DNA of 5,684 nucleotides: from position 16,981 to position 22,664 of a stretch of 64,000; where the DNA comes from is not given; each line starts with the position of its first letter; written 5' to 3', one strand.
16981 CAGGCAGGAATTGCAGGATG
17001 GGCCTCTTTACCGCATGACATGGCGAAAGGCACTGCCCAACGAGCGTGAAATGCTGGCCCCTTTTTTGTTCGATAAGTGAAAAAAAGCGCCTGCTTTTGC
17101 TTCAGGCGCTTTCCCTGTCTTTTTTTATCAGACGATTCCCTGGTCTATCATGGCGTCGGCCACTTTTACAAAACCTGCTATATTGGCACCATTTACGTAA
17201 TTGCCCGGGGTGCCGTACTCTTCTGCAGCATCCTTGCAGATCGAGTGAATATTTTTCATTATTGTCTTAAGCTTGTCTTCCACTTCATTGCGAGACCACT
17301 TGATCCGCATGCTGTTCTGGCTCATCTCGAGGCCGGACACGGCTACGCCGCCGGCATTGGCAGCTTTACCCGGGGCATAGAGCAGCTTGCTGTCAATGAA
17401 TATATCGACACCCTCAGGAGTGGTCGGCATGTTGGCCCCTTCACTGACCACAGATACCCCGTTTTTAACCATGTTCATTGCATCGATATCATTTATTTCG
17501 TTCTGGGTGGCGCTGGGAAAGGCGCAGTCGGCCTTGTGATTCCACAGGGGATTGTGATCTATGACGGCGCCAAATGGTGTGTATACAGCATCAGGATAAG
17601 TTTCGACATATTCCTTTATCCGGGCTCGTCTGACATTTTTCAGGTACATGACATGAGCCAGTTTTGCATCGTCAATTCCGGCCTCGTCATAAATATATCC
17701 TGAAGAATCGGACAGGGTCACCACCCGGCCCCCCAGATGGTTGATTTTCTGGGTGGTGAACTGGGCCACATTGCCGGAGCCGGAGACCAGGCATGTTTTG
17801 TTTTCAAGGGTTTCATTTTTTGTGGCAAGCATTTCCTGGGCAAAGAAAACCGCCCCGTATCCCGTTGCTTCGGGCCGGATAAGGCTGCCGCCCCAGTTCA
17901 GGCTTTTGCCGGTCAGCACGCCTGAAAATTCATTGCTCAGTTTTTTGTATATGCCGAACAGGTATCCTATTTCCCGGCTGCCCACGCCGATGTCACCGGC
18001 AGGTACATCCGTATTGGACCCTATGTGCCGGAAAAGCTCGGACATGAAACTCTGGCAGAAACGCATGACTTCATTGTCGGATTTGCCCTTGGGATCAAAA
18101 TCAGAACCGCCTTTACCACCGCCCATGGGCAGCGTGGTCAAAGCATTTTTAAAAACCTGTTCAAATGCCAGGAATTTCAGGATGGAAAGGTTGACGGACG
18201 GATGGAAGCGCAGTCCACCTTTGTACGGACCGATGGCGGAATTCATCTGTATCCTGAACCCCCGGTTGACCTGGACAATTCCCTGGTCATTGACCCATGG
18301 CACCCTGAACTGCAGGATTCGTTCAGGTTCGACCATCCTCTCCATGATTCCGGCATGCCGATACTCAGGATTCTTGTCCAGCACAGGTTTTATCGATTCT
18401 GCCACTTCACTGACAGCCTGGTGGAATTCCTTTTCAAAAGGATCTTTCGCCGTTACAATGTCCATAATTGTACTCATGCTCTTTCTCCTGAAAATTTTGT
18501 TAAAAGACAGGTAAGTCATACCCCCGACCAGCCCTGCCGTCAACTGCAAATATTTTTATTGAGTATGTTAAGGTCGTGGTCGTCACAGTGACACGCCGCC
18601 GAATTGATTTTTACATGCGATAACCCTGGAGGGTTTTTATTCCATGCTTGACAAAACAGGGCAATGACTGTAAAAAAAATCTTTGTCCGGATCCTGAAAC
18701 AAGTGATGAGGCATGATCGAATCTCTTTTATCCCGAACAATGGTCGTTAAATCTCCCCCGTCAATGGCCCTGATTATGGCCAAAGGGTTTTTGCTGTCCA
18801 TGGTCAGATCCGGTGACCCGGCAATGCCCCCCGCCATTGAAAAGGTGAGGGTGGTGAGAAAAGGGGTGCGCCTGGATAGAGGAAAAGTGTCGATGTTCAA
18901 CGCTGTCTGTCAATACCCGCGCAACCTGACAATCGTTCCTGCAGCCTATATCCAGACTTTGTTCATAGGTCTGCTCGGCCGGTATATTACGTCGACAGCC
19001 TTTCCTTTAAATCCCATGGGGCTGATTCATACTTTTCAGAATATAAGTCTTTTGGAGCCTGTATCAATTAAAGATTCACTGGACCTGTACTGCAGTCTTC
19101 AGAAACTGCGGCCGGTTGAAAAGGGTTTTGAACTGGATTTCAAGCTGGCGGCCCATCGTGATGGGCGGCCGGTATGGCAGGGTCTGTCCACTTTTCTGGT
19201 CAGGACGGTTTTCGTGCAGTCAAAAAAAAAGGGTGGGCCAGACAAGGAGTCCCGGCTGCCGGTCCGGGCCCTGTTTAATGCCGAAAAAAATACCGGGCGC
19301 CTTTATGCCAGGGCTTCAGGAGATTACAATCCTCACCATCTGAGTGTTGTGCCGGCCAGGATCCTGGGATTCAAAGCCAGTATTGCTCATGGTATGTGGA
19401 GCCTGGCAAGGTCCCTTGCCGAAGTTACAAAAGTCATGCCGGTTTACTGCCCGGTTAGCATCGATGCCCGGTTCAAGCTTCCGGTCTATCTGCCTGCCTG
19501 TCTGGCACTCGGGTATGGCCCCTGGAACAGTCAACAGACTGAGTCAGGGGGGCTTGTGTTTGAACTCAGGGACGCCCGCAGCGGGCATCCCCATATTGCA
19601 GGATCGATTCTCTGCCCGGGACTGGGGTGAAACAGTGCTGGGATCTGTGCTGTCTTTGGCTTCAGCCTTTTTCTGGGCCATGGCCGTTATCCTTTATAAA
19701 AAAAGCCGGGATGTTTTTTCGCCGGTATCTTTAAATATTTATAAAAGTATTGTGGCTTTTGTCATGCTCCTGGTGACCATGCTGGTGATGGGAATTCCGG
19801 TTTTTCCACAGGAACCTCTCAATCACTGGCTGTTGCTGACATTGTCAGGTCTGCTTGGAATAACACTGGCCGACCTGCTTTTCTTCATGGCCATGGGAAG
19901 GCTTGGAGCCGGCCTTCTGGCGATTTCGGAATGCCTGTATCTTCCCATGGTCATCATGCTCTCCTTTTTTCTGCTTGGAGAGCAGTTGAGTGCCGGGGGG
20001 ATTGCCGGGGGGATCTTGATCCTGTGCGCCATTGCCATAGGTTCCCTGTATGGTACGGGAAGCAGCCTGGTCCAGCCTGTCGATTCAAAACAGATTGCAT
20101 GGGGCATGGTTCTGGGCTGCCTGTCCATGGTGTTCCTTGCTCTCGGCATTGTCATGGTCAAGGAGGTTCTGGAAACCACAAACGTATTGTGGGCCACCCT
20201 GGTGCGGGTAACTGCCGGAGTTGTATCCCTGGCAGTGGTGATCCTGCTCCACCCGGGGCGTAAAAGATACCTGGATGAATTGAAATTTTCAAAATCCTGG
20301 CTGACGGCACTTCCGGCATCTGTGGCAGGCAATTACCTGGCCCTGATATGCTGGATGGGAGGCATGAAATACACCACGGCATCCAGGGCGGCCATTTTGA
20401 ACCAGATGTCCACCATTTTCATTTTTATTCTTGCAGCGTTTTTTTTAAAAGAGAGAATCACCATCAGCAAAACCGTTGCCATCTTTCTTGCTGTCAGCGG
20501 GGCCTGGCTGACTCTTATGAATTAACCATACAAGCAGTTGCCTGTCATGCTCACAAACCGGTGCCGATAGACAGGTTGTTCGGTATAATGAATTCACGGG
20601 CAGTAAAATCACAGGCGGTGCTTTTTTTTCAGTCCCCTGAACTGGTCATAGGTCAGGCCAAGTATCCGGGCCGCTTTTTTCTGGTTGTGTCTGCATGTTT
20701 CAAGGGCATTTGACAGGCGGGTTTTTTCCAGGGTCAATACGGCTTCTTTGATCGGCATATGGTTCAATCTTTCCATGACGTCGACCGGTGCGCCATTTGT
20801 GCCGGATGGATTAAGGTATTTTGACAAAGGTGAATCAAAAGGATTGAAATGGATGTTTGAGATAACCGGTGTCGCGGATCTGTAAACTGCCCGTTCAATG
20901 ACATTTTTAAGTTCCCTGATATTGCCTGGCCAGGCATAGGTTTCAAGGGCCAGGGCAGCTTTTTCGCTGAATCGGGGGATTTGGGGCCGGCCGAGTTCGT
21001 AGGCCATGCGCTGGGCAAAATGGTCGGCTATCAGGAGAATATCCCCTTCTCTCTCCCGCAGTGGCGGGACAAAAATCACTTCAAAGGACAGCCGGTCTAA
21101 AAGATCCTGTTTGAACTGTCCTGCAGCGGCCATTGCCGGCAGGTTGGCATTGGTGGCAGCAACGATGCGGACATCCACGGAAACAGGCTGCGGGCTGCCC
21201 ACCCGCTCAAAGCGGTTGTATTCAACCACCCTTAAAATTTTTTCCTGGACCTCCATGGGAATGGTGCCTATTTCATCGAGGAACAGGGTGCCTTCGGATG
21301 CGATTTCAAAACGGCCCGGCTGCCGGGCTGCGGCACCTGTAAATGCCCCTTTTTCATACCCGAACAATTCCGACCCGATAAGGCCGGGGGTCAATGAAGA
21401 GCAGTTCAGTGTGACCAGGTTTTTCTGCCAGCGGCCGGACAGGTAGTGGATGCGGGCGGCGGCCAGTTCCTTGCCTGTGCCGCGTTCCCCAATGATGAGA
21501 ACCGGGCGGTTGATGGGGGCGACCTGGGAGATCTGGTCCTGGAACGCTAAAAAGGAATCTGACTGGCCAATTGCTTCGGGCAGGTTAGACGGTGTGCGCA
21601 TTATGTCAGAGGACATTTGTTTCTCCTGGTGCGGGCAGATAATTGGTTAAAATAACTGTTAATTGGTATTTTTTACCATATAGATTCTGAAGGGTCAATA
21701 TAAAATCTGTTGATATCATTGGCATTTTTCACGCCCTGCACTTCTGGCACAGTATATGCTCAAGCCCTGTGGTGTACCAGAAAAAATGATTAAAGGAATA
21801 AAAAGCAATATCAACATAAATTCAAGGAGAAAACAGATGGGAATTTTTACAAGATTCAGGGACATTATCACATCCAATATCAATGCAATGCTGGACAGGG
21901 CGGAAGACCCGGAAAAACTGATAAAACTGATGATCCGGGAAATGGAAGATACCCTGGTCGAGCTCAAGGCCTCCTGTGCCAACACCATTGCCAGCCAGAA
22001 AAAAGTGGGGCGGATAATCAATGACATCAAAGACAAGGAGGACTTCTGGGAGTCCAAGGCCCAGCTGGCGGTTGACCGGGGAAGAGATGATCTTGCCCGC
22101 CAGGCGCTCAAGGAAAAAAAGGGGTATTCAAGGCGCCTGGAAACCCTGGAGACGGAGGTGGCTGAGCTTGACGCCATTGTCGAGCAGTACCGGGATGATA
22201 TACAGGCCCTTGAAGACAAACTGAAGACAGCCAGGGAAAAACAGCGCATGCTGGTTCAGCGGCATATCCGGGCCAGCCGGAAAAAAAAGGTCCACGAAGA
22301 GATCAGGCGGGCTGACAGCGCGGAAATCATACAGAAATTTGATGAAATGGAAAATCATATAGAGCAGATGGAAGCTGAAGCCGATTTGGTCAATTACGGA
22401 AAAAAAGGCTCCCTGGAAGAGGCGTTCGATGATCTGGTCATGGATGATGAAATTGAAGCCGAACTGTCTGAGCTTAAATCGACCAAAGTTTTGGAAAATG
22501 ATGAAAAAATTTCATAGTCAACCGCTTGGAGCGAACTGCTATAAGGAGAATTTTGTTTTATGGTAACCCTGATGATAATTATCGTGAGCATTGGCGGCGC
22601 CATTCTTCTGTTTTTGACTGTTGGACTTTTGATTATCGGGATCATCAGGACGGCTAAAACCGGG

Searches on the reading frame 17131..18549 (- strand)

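Call 71: search_protein_families(library=ncbifam, proteins=[window:17131-18549:-], max_evalue=1e-25)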
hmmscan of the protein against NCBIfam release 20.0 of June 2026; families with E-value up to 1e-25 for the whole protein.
window:17131-18549:- (473 aa): 5 families
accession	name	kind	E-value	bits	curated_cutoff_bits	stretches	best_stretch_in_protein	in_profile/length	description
NF006929.0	PRK09414.1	equivalog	1.4e-223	742.8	536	1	23-473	5-445/445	NADP-specific glutamate dehydrogenase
NF010634.0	PRK14031.1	equivalog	2.4e-201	669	822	1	27-473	5-444/444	NADP-specific glutamate dehydrogenase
NF010633.0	PRK14030.1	subfamily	9e-192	638.1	743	1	25-473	3-445/445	glutamate dehydrogenase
NF040817.1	GdhA_Arch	equivalog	9.3e-66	222.7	750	1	68-473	27-417/419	glutamate dehydrogenase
NF041398.1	GluDhGdhB_Halo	equivalog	2.8e-65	220.8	620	1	66-471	22-407/410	glutamate dehydrogenase GdhB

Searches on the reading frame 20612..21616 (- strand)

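Call 71: search_protein_families(library=ncbifam, proteins=[window:20612-21616:-], max_evalue=1e-25)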
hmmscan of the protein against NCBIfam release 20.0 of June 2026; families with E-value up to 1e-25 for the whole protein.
window:20612-21616:- (335 aa): 23 families
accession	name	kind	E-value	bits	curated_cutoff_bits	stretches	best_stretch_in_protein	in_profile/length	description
TIGR02974.1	phageshock_pspF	equivalog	7.1e-136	452.8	443.55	1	16-333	2-336/336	phage shock protein operon transcriptional activator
NF008622.0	PRK11608.1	equivalog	2e-117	391.9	529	1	15-335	8-325/329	phage shock protein operon transcriptional activator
NF003451.0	PRK05022.1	equivalog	5.9e-86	289.2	476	1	12-332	189-507/512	nitric oxide reductase transcriptional regulator NorR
TIGR01817.1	nifA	equivalog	2.4e-85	287.3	528.85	1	14-325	197-519/534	nif-specific transcriptional activator NifA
NF038308.1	RNA_repair_RtcR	equivalog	1.2e-77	262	650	1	16-327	183-505/530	RNA repair transcriptional activator RtcR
NF008469.0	PRK11361.1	equivalog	1.2e-77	261.6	714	1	19-322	149-443/461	acetoacetate metabolism transcriptional regulator AtoC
TIGR02915.1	PEP_resp_reg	equivalog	1.5e-77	261.3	502.6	1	9-334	135-443/445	PEP-CTERM-box response regulator transcription factor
NF041552.1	TF_PrdR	equivalog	4.6e-77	259.7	795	1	11-320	265-563/577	sigma-54 dependent transcriptional regulator PrdR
NF050807.1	TransRegFlbDCaul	equivalog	1.4e-70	238.4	750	1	29-327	134-432/454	sigma-54-dependent transcriptional regulator FlbD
NF011958.0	PRK15429.1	equivalog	1.9e-70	238.3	830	1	7-247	373-612/692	formate hydrogenlyase transcriptional activator FlhA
TIGR01818.1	ntrC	equivalog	3.2e-70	237.2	558.6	1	13-324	134-454/463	nitrogen regulation protein NR(I)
TIGR02329.1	propionate_PrpR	equivalog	2.5e-69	234.3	499.2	1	6-321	205-515/526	propionate catabolism operon regulatory protein PrpR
NF007689.0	PRK10365.1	equivalog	4.4e-69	233.4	760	1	15-323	141-432/441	sigma-54-dependent response regulator transcription factor ZraR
NF011953.0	PRK15424.1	equivalog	3e-67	227.5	703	1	5-325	211-526/538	propionate catabolism operon regulatory protein PrpR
NF051870.1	NAssimRespRegNtrX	equivalog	4.6e-64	217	600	1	14-322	140-439/452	nitrogen assimilation response regulator NtrX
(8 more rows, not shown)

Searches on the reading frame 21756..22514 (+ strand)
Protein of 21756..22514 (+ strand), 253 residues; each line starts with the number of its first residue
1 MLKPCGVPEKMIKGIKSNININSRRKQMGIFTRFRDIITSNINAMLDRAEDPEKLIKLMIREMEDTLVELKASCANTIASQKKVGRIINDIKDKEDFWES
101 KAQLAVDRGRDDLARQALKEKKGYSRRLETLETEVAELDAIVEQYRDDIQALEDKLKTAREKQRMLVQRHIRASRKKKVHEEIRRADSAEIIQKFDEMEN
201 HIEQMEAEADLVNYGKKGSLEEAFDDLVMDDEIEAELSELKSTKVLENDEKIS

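Call 72: search_protein_families(library=ncbifam, proteins=[window:21756-22514:+], max_evalue=1e-25)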
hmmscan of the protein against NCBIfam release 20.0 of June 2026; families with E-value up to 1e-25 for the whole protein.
window:21756-22514:+ (253 aa): 2 families
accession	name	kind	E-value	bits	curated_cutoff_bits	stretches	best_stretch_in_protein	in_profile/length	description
TIGR02977.1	phageshock_pspA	equivalog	2.7e-73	246.3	242.95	1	28-243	1-216/219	phage shock protein PspA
NF007974.0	PRK10698.1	equivalog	8.4e-55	185.8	336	1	28-243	1-216/222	phage shock protein PspA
